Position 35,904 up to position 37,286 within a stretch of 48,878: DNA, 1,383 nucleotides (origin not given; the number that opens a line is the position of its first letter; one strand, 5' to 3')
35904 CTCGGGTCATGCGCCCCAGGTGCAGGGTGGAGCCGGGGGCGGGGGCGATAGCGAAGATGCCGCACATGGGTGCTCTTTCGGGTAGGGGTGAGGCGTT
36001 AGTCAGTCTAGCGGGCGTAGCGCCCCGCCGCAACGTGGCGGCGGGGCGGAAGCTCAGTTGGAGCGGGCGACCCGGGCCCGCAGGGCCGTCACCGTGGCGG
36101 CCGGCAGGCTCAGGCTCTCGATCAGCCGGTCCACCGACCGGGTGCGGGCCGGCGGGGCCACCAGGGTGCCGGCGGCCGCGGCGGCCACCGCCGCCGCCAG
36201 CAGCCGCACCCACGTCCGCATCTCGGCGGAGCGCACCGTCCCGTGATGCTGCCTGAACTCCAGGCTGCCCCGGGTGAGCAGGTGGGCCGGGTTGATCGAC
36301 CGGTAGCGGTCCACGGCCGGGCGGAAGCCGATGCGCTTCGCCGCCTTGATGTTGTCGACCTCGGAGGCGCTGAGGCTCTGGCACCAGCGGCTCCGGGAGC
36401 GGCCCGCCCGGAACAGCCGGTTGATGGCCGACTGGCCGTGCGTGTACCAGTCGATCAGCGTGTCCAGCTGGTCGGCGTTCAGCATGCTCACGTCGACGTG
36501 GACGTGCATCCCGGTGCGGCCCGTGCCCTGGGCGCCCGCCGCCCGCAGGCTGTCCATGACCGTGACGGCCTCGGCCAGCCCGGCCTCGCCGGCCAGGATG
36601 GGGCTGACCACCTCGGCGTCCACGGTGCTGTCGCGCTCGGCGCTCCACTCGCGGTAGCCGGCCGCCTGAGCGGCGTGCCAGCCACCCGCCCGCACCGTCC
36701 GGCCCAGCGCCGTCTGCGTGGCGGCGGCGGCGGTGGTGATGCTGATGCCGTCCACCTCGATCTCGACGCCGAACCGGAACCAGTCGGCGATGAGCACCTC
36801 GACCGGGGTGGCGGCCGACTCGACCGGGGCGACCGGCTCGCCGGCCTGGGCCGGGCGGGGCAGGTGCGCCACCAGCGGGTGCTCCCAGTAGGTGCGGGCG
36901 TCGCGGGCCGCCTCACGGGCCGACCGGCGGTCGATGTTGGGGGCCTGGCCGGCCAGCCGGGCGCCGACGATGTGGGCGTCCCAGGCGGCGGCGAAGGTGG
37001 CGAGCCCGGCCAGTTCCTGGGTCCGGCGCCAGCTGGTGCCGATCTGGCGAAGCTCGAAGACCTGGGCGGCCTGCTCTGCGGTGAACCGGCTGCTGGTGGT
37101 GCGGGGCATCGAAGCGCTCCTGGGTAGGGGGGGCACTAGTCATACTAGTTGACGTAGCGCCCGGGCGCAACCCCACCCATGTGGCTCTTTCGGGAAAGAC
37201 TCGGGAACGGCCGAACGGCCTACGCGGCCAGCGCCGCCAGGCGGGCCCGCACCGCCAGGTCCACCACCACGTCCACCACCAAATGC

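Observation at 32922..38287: Amidoligase + class-II GATase + GGCT + Asp/Asn-hydroxylase-like cupin, each behind its own copy of a conserved promoter: candidate adduct-synthesis arm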

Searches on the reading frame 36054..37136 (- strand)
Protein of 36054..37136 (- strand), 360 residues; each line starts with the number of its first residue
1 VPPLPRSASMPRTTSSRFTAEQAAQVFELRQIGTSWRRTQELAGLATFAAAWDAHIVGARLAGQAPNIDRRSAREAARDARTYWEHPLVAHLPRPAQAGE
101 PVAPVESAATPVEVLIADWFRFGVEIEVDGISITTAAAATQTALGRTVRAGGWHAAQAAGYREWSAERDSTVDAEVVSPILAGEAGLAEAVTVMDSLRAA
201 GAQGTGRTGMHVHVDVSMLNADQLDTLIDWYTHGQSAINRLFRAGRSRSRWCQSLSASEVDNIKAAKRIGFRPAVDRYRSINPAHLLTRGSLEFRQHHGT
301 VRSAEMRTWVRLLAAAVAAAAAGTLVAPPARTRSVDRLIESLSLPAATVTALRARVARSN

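Call 3: search_protein_families(library=pfam, proteins=[window:36054-37136:-], max_evalue=0.01)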
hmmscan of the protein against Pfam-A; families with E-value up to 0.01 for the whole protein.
window:36054-37136:- (360 aa): 1 family
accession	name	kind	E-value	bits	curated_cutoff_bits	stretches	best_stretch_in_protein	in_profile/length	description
PF12224.13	Amidoligase_2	-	5.5e-25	89.1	22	1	121-315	4-243/245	Putative amidoligase enzyme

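Call 7: search_dna_similar(query=window:36054-37109:-, collection=phages, mode=protein, max_rows=40)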
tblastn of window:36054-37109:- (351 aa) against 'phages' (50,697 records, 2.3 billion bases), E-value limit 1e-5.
Records with a match: 39; places in all: 39; records where one place covers at least 80% of the query: 0.
Best place of each record, by identity: <60% 39.
By first word of the organism name: Arthrobacter 14; Porphyromonas 7; Bacillus 6; Bacteriophage 4; Faecalibacterium 3; Blautia 2; Geobacillus 1; uncultured 1; Faecalimonas 1.
By host as written in the record: Arthrobacter sp. ATCC 21022 11; Bacillus subtilis 6; - 5; Arthrobacter globiformis B-2979 3; Faecalibacterium prausnitzii 2; Porphyromonas gingivalis ATCC 49417 2; Blautia sp. 2; Porphyromonas gingivalis AFR5B1 1; and 7 more.
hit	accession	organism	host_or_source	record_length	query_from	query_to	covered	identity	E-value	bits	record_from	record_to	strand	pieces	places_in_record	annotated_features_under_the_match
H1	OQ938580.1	Arthrobacter phage Ottawa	Arthrobacter globiformis B-2979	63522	78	302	64%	29.9%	2e-17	89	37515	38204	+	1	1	65: carboxylate amine ligase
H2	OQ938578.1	Arthrobacter phage Kharcho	Arthrobacter globiformis B-2979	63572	78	302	64%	29.9%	2e-17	89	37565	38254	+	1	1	65: carboxylate amine ligase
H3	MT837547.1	Bacteriophage sp.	human fecal samples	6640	112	302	54%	32.0%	1e-16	87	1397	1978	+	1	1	record has no annotation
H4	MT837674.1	Bacteriophage sp.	human fecal samples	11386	112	301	54%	32.0%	4e-15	82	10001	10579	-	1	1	record has no annotation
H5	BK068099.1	Porphyromonas phage phage018a_AFR5B1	Porphyromonas gingivalis AFR5B1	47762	112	302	54%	30.9%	8e-13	76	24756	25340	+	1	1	amidoligase enzyme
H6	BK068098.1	Porphyromonas phage phage017a_JCVISC001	Porphyromonas gingivalis JCVI SC001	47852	112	302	54%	30.9%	8e-13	76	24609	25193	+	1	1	amidoligase enzyme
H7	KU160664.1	Arthrobacter phage Salgado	Arthrobacter sp. ATCC 21022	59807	110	302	55%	29.0%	6e-14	79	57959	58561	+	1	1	98: amidoligase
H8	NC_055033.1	Arthrobacter phage Salgado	Arthrobacter sp. ATCC 21022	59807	110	302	55%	29.0%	6e-14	79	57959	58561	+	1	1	98: amidoligase enzyme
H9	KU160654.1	Arthrobacter phage Laroye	Arthrobacter sp. ATCC 21022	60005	110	302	55%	29.0%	6e-14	79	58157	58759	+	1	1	98: amidoligase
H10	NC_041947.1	Arthrobacter phage Laroye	Arthrobacter sp. ATCC 21022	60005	110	302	55%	29.0%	6e-14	79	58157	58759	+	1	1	98: amidoligase enzyme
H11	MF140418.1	Arthrobacter phage LiSara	Arthrobacter sp. ATCC 21022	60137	110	302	55%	29.0%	6e-14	79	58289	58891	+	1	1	96: amidoligase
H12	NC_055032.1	Arthrobacter phage LiSara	Arthrobacter sp. ATCC 21022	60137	110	302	55%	29.0%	6e-14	79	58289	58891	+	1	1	96: amidoligase enzyme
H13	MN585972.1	Arthrobacter phage Edmundo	Arthrobacter sp. ATCC 21022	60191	110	302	55%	28.6%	3e-14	80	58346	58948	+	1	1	97: amidoligase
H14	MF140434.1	Arthrobacter phage Wheelbite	Arthrobacter sp. ATCC 21022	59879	110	302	55%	28.6%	4e-14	79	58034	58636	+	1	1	93: amidoligase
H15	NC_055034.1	Arthrobacter phage Wheelbite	Arthrobacter sp. ATCC 21022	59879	110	302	55%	28.6%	4e-14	79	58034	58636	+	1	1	93: amidoligase enzyme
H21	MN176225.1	Bacillus phage 031MP004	Bacillus subtilis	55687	112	302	54%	27.2%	4e-11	70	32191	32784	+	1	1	40: amidoligase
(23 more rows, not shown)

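Call 11: get_annotated_region(hit=H1, flank=8000)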
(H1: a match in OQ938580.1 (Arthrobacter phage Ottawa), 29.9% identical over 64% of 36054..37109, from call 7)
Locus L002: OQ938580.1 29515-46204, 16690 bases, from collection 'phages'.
description: Arthrobacter phage Ottawa, complete genome.
organism: Arthrobacter phage Ottawa (NCBI taxid 2927279)
taxonomy: Viruses; Duplodnaviria; Heunggongvirae; Uroviricota; Caudoviricetes
host: Arthrobacter globiformis B-2979; source: soil; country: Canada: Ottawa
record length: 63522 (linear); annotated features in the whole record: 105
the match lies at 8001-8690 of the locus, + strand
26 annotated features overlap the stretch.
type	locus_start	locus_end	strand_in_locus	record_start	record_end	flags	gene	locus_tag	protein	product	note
CDS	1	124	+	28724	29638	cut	52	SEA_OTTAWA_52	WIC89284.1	hypothetical protein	-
CDS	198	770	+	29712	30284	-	53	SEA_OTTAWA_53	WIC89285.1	host nuclease inhibitor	-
CDS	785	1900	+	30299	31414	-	54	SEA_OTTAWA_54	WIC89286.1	AAA-ATPase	-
CDS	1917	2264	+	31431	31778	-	55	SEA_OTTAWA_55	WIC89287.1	helix-turn-helix DNA binding domain protein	-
CDS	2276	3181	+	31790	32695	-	56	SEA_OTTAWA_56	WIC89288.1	hypothetical protein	-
CDS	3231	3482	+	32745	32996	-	57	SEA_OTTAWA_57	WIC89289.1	hypothetical protein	-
CDS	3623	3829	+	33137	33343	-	58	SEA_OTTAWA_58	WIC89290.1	HNH endonuclease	-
CDS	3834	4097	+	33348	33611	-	59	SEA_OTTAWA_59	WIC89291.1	helix-turn-helix DNA binding domain protein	-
CDS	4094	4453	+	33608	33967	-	60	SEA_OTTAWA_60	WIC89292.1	WhiB family transcription factor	-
CDS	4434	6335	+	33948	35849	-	61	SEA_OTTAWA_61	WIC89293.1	DNA helicase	-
CDS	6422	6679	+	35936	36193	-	62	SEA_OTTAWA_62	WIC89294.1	hypothetical protein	-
CDS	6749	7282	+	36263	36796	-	63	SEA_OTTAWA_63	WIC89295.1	hypothetical protein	-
CDS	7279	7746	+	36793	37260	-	64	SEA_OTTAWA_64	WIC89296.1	hypothetical protein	-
CDS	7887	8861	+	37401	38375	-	65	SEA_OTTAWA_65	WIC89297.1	carboxylate amine ligase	-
CDS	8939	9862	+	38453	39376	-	66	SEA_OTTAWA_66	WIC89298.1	glutamine amidotransferase domain protein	-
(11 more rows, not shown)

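Call 12: search_protein_families(library=pfam, proteins=[L002:13963-14850:+, L002:14847-15389:+, L002:10454-11632:+, L002:12006-12629:+, L002:8939-9862:+, L002:7887-8861:+, L002:6749-7282:+, L002:7279-7746:+], max_evalue=0.01)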
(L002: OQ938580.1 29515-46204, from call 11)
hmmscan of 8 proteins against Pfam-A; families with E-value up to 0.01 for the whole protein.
L002:13963-14850:+ (295 aa): 1 family
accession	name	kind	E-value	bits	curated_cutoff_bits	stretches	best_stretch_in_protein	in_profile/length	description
PF12851.13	Tet_JBP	-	1.1e-06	28.4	34.9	1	104-250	14-161/164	Oxygenase domain of the 2OGFeDO superfamily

L002:14847-15389:+ (180 aa): 6 families
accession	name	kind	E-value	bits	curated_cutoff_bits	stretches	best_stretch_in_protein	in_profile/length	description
PF18751.7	Ploopntkinase3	-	1.4e-39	136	27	1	2-169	2-183/187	P-loop Nucleotide Kinase3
PF13671.12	AAA_33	-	4.9e-06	27.3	27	1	5-127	1-118/143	AAA domain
PF13401.12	AAA_22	-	0.0008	20.2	27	1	3-38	5-33/130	AAA domain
PF06414.18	Zeta_toxin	-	0.001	19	22.3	0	4-31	17-44/199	Zeta toxin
PF13191.12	AAA_16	-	0.002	19.1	32.6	1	5-38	26-52/167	AAA ATPase domain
PF13604.12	AAA_30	-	0.0047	17.1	27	1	3-31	18-46/191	AAA domain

L002:10454-11632:+ (392 aa): 1 family
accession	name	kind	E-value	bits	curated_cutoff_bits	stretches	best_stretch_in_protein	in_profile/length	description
PF02195.25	ParB_N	-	1.4e-08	35.1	26.3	1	8-87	7-93/95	ParB N-terminal domain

L002:12006-12629:+ (207 aa): 1 family
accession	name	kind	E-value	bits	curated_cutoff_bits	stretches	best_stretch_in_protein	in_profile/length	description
PF22172.1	C2c1_helical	-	0.0075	16.5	27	0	124-197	2-73/168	CRISPR-associated endonuclease C2c1 second helical domain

L002:8939-9862:+ (307 aa): 2 families
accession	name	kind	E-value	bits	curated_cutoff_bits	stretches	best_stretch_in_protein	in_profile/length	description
PF13522.11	GATase_6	-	3.5e-14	53.4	27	1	72-191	9-129/130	Glutamine amidotransferase domain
PF13537.11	GATase_7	-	1e-07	32.4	25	1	96-196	15-121/123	Glutamine amidotransferase domain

L002:7887-8861:+ (324 aa): 1 family
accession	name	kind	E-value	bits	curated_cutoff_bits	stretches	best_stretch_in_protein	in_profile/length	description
PF12224.13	Amidoligase_2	-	1.2e-33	117.5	22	1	64-273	2-244/245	Putative amidoligase enzyme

L002:6749-7282:+ (177 aa): 0 families

L002:7279-7746:+ (155 aa): 1 family
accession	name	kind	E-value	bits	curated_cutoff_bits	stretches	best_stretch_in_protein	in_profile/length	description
PF06094.17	GGACT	-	8.2e-14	52.6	22.8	1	11-132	1-119/120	Gamma-glutamyl cyclotransferase, AIG2-like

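Call 30: find_related_loci(query=window:36054-37109:-, collection=viral_contigs, flank=10000)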
Query window:36054-37109:- (351 aa) in viral_contigs; peptide patterns used: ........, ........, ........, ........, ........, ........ (x = any residue, [..] = any of these).
16 stretches matched a pattern, but none encodes a relative of the query by tblastn (E <= 1e-3).

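Call 31: find_homologous_proteins(query=window:36054-37109:-, max_evalue=0.00001)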
Query window:36054-37109:- (351 aa): 9 proteins with E <= 0.00001 among 8000 candidates.
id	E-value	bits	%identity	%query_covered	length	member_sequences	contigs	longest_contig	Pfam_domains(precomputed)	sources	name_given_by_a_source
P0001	1.8e-220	749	100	100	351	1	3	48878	PF12224.14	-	-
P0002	2.5e-60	223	43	91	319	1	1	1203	PF12224.14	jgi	jgi:hypothetical protein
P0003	1.5e-27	115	41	59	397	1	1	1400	PF12224.14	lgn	-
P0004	4.6e-27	113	35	67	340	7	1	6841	PF12224.14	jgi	-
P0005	1.4e-24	105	36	68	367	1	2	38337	PF12224.14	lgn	-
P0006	1.8e-24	105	37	57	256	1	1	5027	PF12224.14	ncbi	-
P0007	2.1e-21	95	33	66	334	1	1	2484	PF11994.15,PF12224.14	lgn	-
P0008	3.0e-16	78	34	60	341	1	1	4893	PF12224.14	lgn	-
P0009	2.6e-13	68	30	56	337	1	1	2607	PF12224.14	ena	-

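Call 32: find_encoding_contigs(protein=P0005, flank=10000, max_places=3)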
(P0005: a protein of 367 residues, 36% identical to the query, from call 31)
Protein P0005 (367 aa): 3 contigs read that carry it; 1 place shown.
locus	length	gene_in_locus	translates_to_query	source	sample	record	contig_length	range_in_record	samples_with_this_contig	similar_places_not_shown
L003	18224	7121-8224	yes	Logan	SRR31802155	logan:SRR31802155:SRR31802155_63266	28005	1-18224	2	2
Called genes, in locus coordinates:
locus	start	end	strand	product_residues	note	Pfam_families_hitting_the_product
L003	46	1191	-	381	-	PF14659:Phage_int_SAM_3, PF22022:Phage_int_M (weak), PF00589:Phage_integrase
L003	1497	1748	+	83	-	PF13560:HTH_31, PF01381:HTH_3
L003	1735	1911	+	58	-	PF12728:HTH_17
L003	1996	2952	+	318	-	PF13730:HTH_36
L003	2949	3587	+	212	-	-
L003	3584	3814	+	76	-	-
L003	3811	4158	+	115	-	-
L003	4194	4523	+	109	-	-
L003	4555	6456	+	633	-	PF00176:SNF2-rel_dom, PF00270:DEAD (weak), PF00271:Helicase_C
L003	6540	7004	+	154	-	PF06094:GGACT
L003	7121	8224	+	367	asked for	PF12224:Amidoligase_2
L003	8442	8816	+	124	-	PF13392:HNH_3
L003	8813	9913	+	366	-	PF13522:GATase_6, PF13537:GATase_7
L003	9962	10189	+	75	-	-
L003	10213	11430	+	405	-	PF02195:ParB_N (weak)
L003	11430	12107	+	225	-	PF02195:ParB_N (faint)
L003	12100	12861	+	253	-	PF20691:TAGT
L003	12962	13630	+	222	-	PF12002:MgsA_C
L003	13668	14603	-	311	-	PF15632:ATPgrasp_Ter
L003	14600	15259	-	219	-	PF02585:PIG-L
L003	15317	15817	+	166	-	-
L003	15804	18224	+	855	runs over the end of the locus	PF14528:LAGLIDADG_3 (weak)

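Call 33: find_encoding_contigs(protein=P0001, flank=10000, max_places=4)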
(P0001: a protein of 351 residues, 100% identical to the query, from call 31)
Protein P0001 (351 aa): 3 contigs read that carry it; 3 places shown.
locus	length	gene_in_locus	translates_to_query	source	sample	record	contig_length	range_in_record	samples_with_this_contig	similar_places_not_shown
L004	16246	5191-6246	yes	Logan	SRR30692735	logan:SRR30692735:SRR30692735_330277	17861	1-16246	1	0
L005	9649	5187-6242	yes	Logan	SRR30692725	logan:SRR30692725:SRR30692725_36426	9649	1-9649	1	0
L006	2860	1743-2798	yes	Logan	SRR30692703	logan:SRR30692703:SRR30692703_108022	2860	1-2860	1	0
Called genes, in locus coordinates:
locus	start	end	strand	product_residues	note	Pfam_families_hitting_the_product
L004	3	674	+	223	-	?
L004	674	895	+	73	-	-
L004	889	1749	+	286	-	PF12851:Tet_JBP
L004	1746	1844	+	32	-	-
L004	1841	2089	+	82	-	-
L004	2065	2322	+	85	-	-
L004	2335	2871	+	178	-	PF06414:Zeta_toxin (faint), PF18751:Ploopntkinase3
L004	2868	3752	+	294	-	PF18724:ADDT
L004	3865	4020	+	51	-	-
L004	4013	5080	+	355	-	PF05118:Asp_Arg_Hydrox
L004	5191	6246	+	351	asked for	PF12224:Amidoligase_2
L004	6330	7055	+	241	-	PF13522:GATase_6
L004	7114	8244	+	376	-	-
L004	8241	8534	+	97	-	-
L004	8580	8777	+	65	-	-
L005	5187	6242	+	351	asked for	PF12224:Amidoligase_2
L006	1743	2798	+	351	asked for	PF12224:Amidoligase_2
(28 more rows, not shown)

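Call 34: search_protein_families(library=phrogs, proteins=[window:36054-37109:-], max_evalue=0.001)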
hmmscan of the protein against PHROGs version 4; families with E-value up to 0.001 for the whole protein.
window:36054-37109:- (351 aa): 2 families
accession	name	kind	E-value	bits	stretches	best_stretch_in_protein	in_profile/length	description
phrog_2443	-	other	1.8e-30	107.3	1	111-312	154-363/801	amidoligase enzyme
phrog_7469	-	other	1e-12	49.1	1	151-305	34-203/357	amidoligase enzyme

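Call 35: search_protein_families(library=ncbifam, proteins=[window:36054-37109:-], max_evalue=0.01)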
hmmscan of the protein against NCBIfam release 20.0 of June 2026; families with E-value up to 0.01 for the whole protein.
window:36054-37109:- (351 aa): 0 families

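Call 41: find_related_loci(query=A1, collection=viral_contigs, flank=10000)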
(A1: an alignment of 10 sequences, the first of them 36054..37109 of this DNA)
Query A1 (351 aa) in viral_contigs; peptide patterns used: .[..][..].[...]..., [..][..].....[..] (x = any residue, [..] = any of these).
453 stretches matched a pattern; 294 encode a relative of the query (tblastn E <= 1e-3); the best 80 are kept; 80 distinct loci.
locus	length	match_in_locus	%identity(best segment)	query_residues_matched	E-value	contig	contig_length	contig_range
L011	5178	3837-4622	32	112-351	3e-35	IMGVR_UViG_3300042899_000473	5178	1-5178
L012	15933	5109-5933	33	88-349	2e-31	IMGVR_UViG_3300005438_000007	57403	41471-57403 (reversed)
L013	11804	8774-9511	32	112-351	2e-27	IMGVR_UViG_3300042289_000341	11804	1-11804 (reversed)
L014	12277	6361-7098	32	112-351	2e-27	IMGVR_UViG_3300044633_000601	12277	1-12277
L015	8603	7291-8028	32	112-351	2e-27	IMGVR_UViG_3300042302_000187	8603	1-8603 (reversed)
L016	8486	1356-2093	33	112-351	9e-26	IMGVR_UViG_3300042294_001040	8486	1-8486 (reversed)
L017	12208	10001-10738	33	112-351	1e-25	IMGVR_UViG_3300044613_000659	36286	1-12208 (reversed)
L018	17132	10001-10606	34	113-304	5e-25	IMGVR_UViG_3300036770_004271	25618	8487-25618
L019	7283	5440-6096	32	113-322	5e-24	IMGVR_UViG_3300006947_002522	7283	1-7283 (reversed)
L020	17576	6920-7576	32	113-322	6e-24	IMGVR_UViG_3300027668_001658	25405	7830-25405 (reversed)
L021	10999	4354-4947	32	113-308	6e-24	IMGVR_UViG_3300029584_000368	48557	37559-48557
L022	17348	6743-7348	33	113-304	1e-23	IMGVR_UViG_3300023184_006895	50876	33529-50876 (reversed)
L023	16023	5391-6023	32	112-311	9e-24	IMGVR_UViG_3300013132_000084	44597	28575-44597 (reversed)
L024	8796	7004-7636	29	113-325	1e-23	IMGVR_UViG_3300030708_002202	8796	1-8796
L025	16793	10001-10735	29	113-346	2e-23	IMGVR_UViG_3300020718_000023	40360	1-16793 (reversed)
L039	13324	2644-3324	30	111-328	9e-23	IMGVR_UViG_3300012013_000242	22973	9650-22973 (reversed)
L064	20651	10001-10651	29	113-321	1e-20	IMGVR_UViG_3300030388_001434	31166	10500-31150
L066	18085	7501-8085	30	112-308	1e-20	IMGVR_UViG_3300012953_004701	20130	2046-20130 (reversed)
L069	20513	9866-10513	30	113-328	1e-20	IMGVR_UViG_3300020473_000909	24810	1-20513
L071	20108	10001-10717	29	113-328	2e-20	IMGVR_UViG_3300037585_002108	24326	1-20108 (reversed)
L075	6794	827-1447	28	112-311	4e-20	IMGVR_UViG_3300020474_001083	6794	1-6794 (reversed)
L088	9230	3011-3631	26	112-313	1e-18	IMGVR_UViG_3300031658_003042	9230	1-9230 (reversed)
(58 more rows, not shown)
